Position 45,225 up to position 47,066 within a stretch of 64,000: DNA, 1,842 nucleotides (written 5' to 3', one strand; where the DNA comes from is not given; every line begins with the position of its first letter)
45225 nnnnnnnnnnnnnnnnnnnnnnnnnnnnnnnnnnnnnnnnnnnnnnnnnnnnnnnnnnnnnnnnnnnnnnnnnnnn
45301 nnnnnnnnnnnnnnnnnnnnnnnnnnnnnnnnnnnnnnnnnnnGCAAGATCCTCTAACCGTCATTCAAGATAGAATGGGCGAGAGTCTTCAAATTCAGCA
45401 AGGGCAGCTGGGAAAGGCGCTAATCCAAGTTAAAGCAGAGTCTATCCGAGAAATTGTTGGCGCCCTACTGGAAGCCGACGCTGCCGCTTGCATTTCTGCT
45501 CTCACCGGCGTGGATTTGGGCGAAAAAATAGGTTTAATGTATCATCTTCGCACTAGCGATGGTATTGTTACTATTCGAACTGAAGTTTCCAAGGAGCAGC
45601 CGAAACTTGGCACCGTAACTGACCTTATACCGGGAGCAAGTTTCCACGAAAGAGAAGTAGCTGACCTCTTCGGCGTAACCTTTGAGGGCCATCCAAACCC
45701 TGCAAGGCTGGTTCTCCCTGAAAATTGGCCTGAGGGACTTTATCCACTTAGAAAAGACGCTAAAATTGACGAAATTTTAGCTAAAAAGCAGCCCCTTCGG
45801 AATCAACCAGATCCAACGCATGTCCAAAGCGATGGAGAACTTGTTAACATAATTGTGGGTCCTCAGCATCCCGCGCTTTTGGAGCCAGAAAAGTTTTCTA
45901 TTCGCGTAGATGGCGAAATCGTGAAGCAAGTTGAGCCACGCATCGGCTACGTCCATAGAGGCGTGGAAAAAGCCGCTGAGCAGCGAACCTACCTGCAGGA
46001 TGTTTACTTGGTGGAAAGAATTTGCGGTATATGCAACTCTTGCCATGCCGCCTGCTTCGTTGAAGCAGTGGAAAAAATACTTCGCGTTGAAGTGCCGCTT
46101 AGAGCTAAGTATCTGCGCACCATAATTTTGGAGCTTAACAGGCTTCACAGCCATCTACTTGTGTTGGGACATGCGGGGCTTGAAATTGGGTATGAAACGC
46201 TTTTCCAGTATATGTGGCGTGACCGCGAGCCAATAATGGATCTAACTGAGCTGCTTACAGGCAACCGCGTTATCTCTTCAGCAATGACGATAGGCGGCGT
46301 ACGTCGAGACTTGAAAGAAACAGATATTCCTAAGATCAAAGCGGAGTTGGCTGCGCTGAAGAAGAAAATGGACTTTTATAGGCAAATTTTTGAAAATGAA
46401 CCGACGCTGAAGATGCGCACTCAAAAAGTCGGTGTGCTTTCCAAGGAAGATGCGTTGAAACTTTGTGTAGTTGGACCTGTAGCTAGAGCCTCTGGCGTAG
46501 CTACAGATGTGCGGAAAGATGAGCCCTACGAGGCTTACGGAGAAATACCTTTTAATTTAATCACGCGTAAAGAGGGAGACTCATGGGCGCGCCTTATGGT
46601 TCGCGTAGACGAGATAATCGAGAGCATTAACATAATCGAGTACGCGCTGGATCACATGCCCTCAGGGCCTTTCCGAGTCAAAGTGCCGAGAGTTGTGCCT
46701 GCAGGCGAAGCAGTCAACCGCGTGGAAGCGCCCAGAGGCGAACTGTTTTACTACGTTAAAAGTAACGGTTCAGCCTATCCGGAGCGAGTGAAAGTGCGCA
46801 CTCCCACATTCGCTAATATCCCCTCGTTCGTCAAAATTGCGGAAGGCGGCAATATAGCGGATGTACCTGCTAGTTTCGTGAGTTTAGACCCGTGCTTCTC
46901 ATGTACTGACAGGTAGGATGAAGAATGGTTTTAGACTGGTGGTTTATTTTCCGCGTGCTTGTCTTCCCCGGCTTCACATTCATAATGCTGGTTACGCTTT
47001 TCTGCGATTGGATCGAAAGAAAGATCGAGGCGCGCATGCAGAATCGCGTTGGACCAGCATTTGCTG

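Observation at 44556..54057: Complex-I-ordered 11-subunit operon whose catalytic subunits are still a [NiFe]-hydrogenase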

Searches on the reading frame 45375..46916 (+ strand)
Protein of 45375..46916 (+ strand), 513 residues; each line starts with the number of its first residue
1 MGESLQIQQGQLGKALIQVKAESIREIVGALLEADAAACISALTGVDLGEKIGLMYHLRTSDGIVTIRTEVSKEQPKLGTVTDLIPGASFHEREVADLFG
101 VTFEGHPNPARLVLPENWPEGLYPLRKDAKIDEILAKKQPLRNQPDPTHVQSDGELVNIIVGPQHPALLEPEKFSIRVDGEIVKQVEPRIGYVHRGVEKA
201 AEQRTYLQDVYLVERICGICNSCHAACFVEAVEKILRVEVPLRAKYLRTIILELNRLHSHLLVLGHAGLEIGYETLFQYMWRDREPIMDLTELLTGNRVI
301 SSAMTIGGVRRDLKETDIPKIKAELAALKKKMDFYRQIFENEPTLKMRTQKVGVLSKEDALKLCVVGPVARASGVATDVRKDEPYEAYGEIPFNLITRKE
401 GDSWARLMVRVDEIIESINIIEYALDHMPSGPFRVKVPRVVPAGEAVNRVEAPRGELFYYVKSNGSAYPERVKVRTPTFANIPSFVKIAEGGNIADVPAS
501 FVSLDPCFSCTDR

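Call 4: search_protein_families(library=pfam, proteins=[window:45375-46916:+])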
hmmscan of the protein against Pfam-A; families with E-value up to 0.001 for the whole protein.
window:45375-46916:+ (513 aa): 3 families
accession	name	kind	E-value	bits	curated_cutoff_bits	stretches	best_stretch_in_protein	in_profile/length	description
PF00346.24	Complex1_49kDa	-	4.2e-76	256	24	2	271-441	2-172/271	Respiratory-chain NADH dehydrogenase, 49 Kd subunit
PF00329.25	Complex1_30kDa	-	1.8e-29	103.3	22.5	1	17-132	1-121/124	Respiratory-chain NADH dehydrogenase, 30 Kd subunit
PF00374.24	NiFeSe_Hases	-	1.1e-12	48.2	25.8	1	195-262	1-68/508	Nickel-dependent hydrogenase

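Call 5: search_protein_families(library=ncbifam, proteins=[window:45375-46916:+])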
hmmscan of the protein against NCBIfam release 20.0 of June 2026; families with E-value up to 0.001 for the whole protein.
window:45375-46916:+ (513 aa): 29 families (the best 25 are shown)
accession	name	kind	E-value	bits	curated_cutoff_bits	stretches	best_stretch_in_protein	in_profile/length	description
NF004739.1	PRK06075.1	equivalog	1.1e-112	376.6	360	2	158-439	2-283/384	NADH-quinone oxidoreductase subunit D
NF040602.1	F420_dehyd_FpoD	exception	5.4e-100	335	600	1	155-513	7-372/372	F420H2 dehydrogenase subunit FpoD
TIGR01962.1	NuoD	equivalog_domain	8.2e-100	334.4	459.35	2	158-440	4-286/386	NADH dehydrogenase (quinone) subunit D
NF009808.0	PRK13292.1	equivalog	2.5e-95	320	1156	2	53-433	297-684/791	NADH-quinone oxidoreductase subunit B/C/D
NF008974.0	PRK12322.1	equivalog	1e-93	314.2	522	1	157-508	7-361/366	NADH-quinone oxidoreductase subunit D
NF008728.0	PRK11742.1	equivalog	1.2e-82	278.1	840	2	54-437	97-495/598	NADH-quinone oxidoreductase subunit C/D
NF005649.0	PRK07415.1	equivalog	1.8e-74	251.2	583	2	154-433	8-288/394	NAD(P)H-quinone oxidoreductase subunit H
NF004737.0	PRK06074.2-4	equivalog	3.9e-21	75.6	144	1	7-133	6-128/150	NADH-quinone oxidoreductase subunit C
TIGR01961.1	NuoC_fam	subfamily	4.6e-21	75.6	122.45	1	17-131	3-120/122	NADH (or F420H2) dehydrogenase, subunit C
NF009141.0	PRK12494.1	equivalog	1.1e-15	57.9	175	1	8-128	37-162/175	NAD(P)H-quinone oxidoreductase subunit J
NF005832.0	PRK07735.1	equivalog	1.3e-15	57.5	431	1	40-129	334-423/430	NADH-quinone oxidoreductase subunit C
TIGR03295.1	frhA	equivalog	1.6e-15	57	392.5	1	195-346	41-199/412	coenzyme F420 hydrogenase subunit alpha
NF045518.1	H2_NiFeSe_large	exception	1.6e-14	53.6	780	1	176-266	20-109/485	NiFeSe hydrogenase large subunit HysA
NF005856.0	PRK07785.1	equivalog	1.1e-13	51.6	224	1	17-129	104-222/246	NADH-quinone oxidoreductase subunit C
NF033181.1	NiFeSe_hydrog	equivalog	1.8e-13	50.2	600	1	175-263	19-106/507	nickel-dependent hydrogenase large subunit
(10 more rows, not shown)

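Call 9: find_homologous_proteins(query=window:45375-46916:+, max_evalue=1e-20)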
Query window:45375-46916:+ (513 aa): 7999 proteins with E <= 1e-20 among 8000 candidates; the best 120 are listed.
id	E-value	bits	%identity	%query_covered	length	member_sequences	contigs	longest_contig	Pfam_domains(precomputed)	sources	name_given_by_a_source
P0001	0.0e+0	1079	92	100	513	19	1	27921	PF00374.25,PF00329.26,PF00346.25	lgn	-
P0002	2.5e-291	985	83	100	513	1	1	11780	PF00374.25,PF00329.26,PF00346.25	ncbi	-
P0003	1.6e-290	982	83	100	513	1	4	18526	PF00374.25,PF00329.26,PF00346.25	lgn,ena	-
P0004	3.0e-289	978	83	100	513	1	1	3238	PF00374.25,PF00329.26,PF00346.25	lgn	-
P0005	7.5e-289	976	82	100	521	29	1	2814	PF00374.25,PF00329.26,PF00346.25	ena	-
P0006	1.1e-288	976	82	100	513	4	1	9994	PF00374.25,PF00329.26,PF00346.25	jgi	jgi:formate hydrogenlyase subunit 5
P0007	5.8e-288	974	82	100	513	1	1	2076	PF00374.25,PF00329.26,PF00346.25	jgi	jgi:formate hydrogenlyase subunit 5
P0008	4.2e-287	971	82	100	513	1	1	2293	PF00374.25,PF00329.26,PF00346.25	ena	-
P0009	9.6e-287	970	83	100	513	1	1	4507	PF00374.25,PF00329.26,PF00346.25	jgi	jgi:Ni,Fe-hydrogenase III large subunit/Ni,Fe-hydrogenase III component G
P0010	8.8e-285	963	82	100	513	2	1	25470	PF00374.25,PF00329.26,PF00346.25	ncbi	-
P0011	2.2e-284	962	81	100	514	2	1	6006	PF00374.25,PF00329.26,PF00346.25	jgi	-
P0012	2.8e-283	958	81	100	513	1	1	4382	PF00374.25,PF00329.26,PF00346.25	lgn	-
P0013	1.1e-282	956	80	100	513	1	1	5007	PF00374.25,PF00329.26,PF00346.25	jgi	jgi:formate hydrogenlyase subunit 5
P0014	1.1e-282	956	80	100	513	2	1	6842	PF00374.25,PF00329.26,PF00346.25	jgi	jgi:formate hydrogenlyase subunit 5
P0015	1.9e-282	955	81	100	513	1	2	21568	PF00374.25,PF00329.26,PF00346.25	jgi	-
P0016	4.7e-282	954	81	100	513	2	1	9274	PF00374.25,PF00329.26,PF00346.25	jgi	jgi:Ni,Fe-hydrogenase III large subunit/Ni,Fe-hydrogenase III component G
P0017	5.2e-282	954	79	100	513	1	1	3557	PF00374.25,PF00329.26,PF00346.25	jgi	jgi:formate hydrogenlyase subunit 5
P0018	8.7e-282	953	81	100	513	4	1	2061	PF00374.25,PF00329.26,PF00346.25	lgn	-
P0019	1.4e-281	952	79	100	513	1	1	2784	PF00374.25,PF00329.26,PF00346.25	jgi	jgi:formate hydrogenlyase subunit 5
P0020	2.7e-281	952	79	100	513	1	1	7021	PF00374.25,PF00329.26,PF00346.25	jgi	jgi:formate hydrogenlyase subunit 5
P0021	3.3e-281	951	80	100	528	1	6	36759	PF00374.25,PF00329.26,PF00346.25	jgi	jgi:formate hydrogenlyase subunit 5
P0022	3.7e-281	951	79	100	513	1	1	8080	PF00374.25,PF00329.26,PF00346.25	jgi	jgi:formate hydrogenlyase subunit 5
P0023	4.2e-281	951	81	100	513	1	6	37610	PF00374.25,PF00329.26,PF00346.25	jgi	-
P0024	4.5e-281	951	81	100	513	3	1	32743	PF00374.25,PF00329.26,PF00346.25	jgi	jgi:Ni,Fe-hydrogenase III large subunit/Ni,Fe-hydrogenase III component G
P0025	4.8e-281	951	79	100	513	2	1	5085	PF00374.25,PF00329.26,PF00346.25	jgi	-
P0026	6.5e-281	950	79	100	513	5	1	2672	PF00374.25,PF00329.26,PF00346.25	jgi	jgi:formate hydrogenlyase subunit 5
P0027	7.9e-281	950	81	100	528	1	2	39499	PF00374.25,PF00329.26,PF00346.25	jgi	jgi:formate hydrogenlyase subunit 5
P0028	8.2e-281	950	80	100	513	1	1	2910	PF00374.25,PF00329.26,PF00346.25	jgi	jgi:Ni,Fe-hydrogenase III large subunit/Ni,Fe-hydrogenase III component G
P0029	8.9e-281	950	81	100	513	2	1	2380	PF00374.25,PF00329.26,PF00346.25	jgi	jgi:formate hydrogenlyase subunit 5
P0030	4.4e-280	948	80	100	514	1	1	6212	PF00374.25,PF00329.26,PF00346.25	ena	-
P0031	7.5e-280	947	81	100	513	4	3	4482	PF00374.25,PF00329.26,PF00346.25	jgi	jgi:formate hydrogenlyase subunit 5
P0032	6.3e-279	944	80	100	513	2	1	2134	PF00374.25,PF00329.26,PF00346.25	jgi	jgi:Ni,Fe-hydrogenase III large subunit/Ni,Fe-hydrogenase III component G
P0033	2.6e-278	942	81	100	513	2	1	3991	PF00374.25,PF00329.26,PF00346.25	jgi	jgi:formate hydrogenlyase subunit 5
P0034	1.3e-277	939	81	100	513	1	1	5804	PF00374.25,PF00329.26,PF00346.25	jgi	jgi:Ni,Fe-hydrogenase III large subunit/Ni,Fe-hydrogenase III component G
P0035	1.3e-277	939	80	100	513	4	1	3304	PF00374.25,PF00329.26,PF00346.25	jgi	-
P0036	1.4e-277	939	79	100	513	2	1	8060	PF00374.25,PF00329.26,PF00346.25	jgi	jgi:Ni,Fe-hydrogenase III large subunit/Ni,Fe-hydrogenase III component G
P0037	3.7e-277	938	79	100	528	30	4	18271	PF00374.25,PF00329.26,PF00346.25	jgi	jgi:formate hydrogenlyase subunit 5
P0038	4.8e-277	938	79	100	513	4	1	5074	PF00374.25,PF00329.26,PF00346.25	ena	-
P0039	1.3e-274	930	80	100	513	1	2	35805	PF00374.25,PF00329.26,PF00346.25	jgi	jgi:formate hydrogenlyase subunit 5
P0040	2.1e-274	929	78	100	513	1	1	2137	PF00374.25,PF00329.26,PF00346.25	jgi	jgi:formate hydrogenlyase subunit 5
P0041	3.8e-274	928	78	100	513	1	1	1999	PF00374.25,PF00329.26,PF00346.25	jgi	-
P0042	5.5e-274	927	78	100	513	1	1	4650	PF00374.25,PF00329.26,PF00346.25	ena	-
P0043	4.8e-273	924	78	100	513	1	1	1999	PF00374.25,PF00329.26,PF00346.25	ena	-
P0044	4.9e-273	924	79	100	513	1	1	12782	PF00374.25,PF00329.26,PF00346.25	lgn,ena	-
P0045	1.3e-272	923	78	100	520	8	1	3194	PF00374.25,PF00329.26,PF00346.25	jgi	jgi:formate hydrogenlyase subunit 5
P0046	2.9e-272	922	78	100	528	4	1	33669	PF00374.25,PF00329.26,PF00346.25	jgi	-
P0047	5.9e-272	921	78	100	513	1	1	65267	PF00374.25,PF00329.26,PF00346.25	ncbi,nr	ncbi:MAG: NADH-quinone oxidoreductase subunit C [Candidatus Bathyarchaeota archaeon]|nr:NADH-quinone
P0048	7.1e-271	917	82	94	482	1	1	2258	PF00374.25,PF00329.26,PF00346.25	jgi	-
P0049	7.9e-271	917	77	100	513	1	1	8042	PF00374.25,PF00329.26,PF00346.25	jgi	-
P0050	7.9e-271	917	82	94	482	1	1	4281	PF00374.25,PF00329.26,PF00346.25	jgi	jgi:formate hydrogenlyase subunit 5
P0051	9.9e-271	917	77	100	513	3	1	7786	PF00374.25,PF00329.26,PF00346.25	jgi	-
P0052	1.1e-270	916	82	94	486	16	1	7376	PF00374.25,PF00329.26,PF00346.25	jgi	jgi:Ni,Fe-hydrogenase III large subunit/NADH:ubiquinone oxidoreductase subunit C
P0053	2.6e-270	915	82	94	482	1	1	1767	PF00374.25,PF00329.26,PF00346.25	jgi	jgi:formate hydrogenlyase subunit 5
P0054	2.6e-270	915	77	100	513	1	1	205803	PF00374.25,PF00329.26,PF00346.25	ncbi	-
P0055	3.7e-270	915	81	94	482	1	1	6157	PF00374.25,PF00329.26,PF00346.25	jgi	jgi:formate hydrogenlyase subunit 5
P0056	6.6e-270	914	81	94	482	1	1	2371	PF00374.25,PF00329.26,PF00346.25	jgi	-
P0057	1.2e-268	910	77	100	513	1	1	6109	PF00374.25,PF00329.26,PF00346.25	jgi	jgi:formate hydrogenlyase subunit 5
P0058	1.5e-268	909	77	100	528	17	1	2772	PF00374.25,PF00329.26,PF00346.25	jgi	jgi:formate hydrogenlyase subunit 5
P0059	3.8e-268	908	77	100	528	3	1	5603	PF00374.25,PF00329.26,PF00346.25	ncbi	-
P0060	1.2e-267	907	77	100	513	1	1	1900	PF00374.25,PF00329.26,PF00346.25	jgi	jgi:Ni,Fe-hydrogenase III large subunit/Ni,Fe-hydrogenase III component G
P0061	4.2e-267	905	75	100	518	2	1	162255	PF00374.25,PF00329.26,PF00346.25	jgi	jgi:Ni,Fe-hydrogenase III large subunit/Ni,Fe-hydrogenase III component G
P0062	4.6e-267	905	81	94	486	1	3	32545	PF00374.25,PF00329.26,PF00346.25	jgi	jgi:Ni,Fe-hydrogenase III large subunit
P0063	4.7e-267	905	77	100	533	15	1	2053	PF00374.25,PF00329.26,PF00346.25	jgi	-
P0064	5.3e-267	904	77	100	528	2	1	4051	PF00374.25,PF00329.26,PF00346.25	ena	-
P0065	1.0e-266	903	78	98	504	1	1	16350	PF00374.25,PF00329.26,PF00346.25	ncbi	-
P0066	1.1e-266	903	80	95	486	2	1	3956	PF00374.25,PF00329.26,PF00346.25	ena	-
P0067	6.2e-266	901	77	100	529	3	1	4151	PF00374.25,PF00329.26,PF00346.25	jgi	jgi:Ni,Fe-hydrogenase III large subunit/Ni,Fe-hydrogenase III component G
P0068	6.5e-266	901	77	100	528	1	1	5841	PF00374.25,PF00329.26,PF00346.25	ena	-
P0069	4.4e-265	898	76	100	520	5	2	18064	PF00374.25,PF00329.26,PF00346.25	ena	-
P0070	1.3e-263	893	75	100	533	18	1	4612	PF00374.25,PF00329.26,PF00346.25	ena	-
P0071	2.0e-263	893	76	100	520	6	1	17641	PF00374.25,PF00329.26,PF00346.25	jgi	jgi:formate hydrogenlyase subunit 5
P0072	2.5e-263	892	75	100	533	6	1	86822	PF00374.25,PF00329.26,PF00346.25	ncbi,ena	-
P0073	3.9e-263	892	79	94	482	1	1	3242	PF00374.25,PF00329.26,PF00346.25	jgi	jgi:formate hydrogenlyase subunit 5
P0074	8.9e-262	887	76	100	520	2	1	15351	PF00374.25,PF00329.26,PF00346.25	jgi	-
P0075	2.2e-261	886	79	94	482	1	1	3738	PF00374.25,PF00329.26,PF00346.25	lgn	-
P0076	1.2e-260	883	78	94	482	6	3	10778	PF00374.25,PF00329.26,PF00346.25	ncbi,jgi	-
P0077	1.5e-260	883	78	95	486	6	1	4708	PF00374.25,PF00329.26,PF00346.25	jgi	jgi:formate hydrogenlyase subunit 5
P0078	1.8e-260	883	76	100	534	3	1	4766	PF00374.25,PF00329.26,PF00346.25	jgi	jgi:Ni,Fe-hydrogenase III large subunit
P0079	2.2e-260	883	76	98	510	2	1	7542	PF00374.25,PF00329.26,PF00346.25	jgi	jgi:Ni,Fe-hydrogenase III large subunit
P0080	2.5e-260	882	75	100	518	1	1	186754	PF00374.25,PF00329.26,PF00346.25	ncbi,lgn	ncbi:MAG: NADH-quinone oxidoreductase subunit C [Candidatus Bathyarchaeia archaeon]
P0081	4.3e-260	882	79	94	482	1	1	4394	PF00374.25,PF00329.26,PF00346.25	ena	-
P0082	1.1e-258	877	73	100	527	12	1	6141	PF00374.25,PF00329.26,PF00346.25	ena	-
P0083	1.3e-258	877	75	99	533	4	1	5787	PF00374.25,PF00329.26,PF00346.25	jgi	-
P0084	2.1e-258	876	73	100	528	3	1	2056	PF00374.25,PF00329.26,PF00346.25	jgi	-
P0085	1.2e-256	870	73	100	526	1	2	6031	PF00374.25,PF00329.26,PF00346.25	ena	-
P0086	1.7e-256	870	73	100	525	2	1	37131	PF00374.25,PF00329.26,PF00346.25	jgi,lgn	jgi:Ni,Fe-hydrogenase III large subunit/Ni,Fe-hydrogenase III component G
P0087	6.6e-256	868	77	94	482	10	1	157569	PF00374.25,PF00329.26,PF00346.25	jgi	jgi:Ni,Fe-hydrogenase III large subunit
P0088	4.1e-255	865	73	100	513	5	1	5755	PF00374.25,PF00329.26,PF00346.25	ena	-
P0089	5.6e-255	865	74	100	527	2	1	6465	PF00374.25,PF00329.26,PF00346.25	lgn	-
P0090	1.2e-254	864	73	100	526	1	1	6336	PF00374.25,PF00329.26,PF00346.25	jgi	jgi:Ni,Fe-hydrogenase III large subunit/Ni,Fe-hydrogenase III component G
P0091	2.1e-254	863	72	100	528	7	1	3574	PF00374.25,PF00329.26,PF00346.25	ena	-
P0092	2.6e-254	863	73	100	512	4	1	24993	PF00374.25,PF00329.26,PF00346.25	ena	-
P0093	5.4e-254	861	72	99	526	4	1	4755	PF00374.25,PF00329.26,PF00346.25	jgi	jgi:formate hydrogenlyase subunit 5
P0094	1.5e-252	857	72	100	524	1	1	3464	PF00374.25,PF00329.26,PF00346.25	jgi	-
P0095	2.3e-252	856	72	100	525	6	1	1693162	PF00374.25,PF00329.26,PF00346.25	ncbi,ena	-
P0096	4.6e-252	855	72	100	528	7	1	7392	PF00374.25,PF00329.26,PF00346.25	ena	-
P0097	6.8e-252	855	73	100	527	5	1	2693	PF00374.25,PF00329.26,PF00346.25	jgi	-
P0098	8.2e-252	854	72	100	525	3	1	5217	PF00374.25,PF00329.26,PF00346.25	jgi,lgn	jgi:Ni,Fe-hydrogenase III large subunit/Ni,Fe-hydrogenase III component G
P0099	9.6e-252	854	73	100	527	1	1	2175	PF00374.25,PF00329.26,PF00346.25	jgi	jgi:Ni,Fe-hydrogenase III large subunit/Ni,Fe-hydrogenase III component G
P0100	1.4e-251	853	72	100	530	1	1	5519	PF00374.25,PF00329.26,PF00346.25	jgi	jgi:formate hydrogenlyase subunit 5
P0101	1.7e-251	853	77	94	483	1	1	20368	PF00374.25,PF00329.26,PF00346.25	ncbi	-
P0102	1.9e-251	853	71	100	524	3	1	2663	PF00374.25,PF00329.26,PF00346.25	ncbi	-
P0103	2.6e-251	853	72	100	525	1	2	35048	PF00374.25,PF00329.26,PF00346.25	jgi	jgi:Ni,Fe-hydrogenase III large subunit/Ni,Fe-hydrogenase III component G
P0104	3.8e-251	852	73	100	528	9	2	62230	PF00374.25,PF00329.26,PF00346.25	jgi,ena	-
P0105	7.2e-251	851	71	100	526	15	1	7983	PF00374.25,PF00329.26,PF00346.25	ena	-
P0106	1.5e-250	850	76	94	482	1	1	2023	PF00374.25,PF00329.26,PF00346.25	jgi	jgi:Ni,Fe-hydrogenase III large subunit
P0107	1.7e-250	850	72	100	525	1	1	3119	PF00374.25,PF00329.26,PF00346.25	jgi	-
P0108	2.1e-250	850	71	100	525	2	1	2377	PF00374.25,PF00329.26,PF00346.25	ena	-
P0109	2.2e-250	850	90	81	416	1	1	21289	PF00374.25,PF00329.26,PF00346.25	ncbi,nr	ncbi:MAG: NADH-quinone oxidoreductase subunit C, partial [Candidatus Bathyarchaeota archaeon]|nr:NAD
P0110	2.4e-250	849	71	100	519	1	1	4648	PF00374.25,PF00329.26,PF00346.25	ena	-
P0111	2.9e-250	849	72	99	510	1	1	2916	PF00374.25,PF00329.26,PF00346.25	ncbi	-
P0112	3.3e-250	849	72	99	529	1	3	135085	PF00374.25,PF00329.26,PF00346.25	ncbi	ncbi:MAG: NADH-quinone oxidoreductase subunit C [Candidatus Bathyarchaeia archaeon]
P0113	5.4e-250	848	72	99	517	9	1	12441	PF00374.25,PF00329.26,PF00346.25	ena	-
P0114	7.6e-250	848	72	99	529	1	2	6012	PF00374.25,PF00329.26,PF00346.25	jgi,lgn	-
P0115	2.4e-249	846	72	97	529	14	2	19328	PF00374.25,PF00329.26,PF00346.25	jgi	-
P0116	3.7e-249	846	71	99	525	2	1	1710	PF00374.25,PF00329.26,PF00346.25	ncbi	-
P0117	4.1e-249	845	72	100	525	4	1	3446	PF00374.25,PF00329.26,PF00346.25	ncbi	-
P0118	4.1e-249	845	70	99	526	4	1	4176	PF00374.25,PF00329.26,PF00346.25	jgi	jgi:formate hydrogenlyase subunit 5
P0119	7.6e-249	845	72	100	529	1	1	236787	PF00374.25,PF00329.26,PF00346.25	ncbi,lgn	-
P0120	7.7e-249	845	72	99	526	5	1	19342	PF00374.25,PF00329.26,PF00346.25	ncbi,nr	ncbi:MAG TPA: NADH-quinone oxidoreductase subunit C [Candidatus Sulfotelmatobacter sp.]|nr:NADH-quin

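Call 17: search_solved_structures(query=window:45375-46916:+, max_evalue=1e-10, show_alignments=0)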
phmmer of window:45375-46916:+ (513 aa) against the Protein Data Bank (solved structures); distinct sequences matched with E-value up to 1e-10: 74 (the best 60 are shown).
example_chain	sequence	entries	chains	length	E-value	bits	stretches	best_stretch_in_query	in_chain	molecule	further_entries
7z0s_E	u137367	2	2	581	1.5e-91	310.8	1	60-513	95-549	Formate hydrogenlyase subunit 5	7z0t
6cfw_L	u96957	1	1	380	1.5e-81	277.7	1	157-513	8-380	Membrane-bound hydrogenase subunit alpha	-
7q5y_B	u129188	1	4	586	1.9e-75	257.6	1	74-445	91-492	NADH-quinone oxidoreductase subunit C/D 2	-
2fug_4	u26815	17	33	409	2.7e-72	247.2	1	144-477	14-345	NADH-quinone oxidoreductase chain 4 | NADH-QUINONE OXIDOREDUCTASE SUBUNIT 4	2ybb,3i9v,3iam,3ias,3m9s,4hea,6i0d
6hum_H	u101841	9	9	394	6.3e-65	222.9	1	155-434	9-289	NAD(P)H-quinone oxidoreductase subunit H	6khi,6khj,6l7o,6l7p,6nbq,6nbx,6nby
7awt_D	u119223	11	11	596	2e-63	218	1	53-443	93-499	NADH-quinone oxidoreductase subunit C/D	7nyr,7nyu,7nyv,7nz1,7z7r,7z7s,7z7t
9taj_C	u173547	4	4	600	2e-63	218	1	53-443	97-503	NADH-quinone oxidoreductase subunit C/D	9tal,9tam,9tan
8ba0_D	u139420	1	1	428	5e-63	216.7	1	155-446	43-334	Complex I-49kD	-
8b9z_D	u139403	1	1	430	5.1e-63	216.6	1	155-446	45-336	Complex I-49kD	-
8esw_S2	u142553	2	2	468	7.3e-63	216.1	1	155-446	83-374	Complex I-49kD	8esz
7p61_C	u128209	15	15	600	7.3e-63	216.1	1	53-443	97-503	NADH-quinone oxidoreductase subunit C/D | NADH-quinone oxidoreductase subunit CD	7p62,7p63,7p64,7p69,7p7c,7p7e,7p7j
7eu3_H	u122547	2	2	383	1.6e-62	215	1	160-434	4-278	NAD(P)H-quinone oxidoreductase subunit H, chloroplastic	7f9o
7arc_D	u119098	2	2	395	9.4e-61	209.2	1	159-445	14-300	ND7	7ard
9iho_D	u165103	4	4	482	1.1e-60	209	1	159-449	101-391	NUCM (49 kDa) subunit of mitochondrial NADH:ubiquinone oxidoreductase (Complex I)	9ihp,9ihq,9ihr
9grx_H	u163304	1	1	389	6.1e-60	206.5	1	156-434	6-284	NAD(P)H-quinone oxidoreductase subunit H, chloroplastic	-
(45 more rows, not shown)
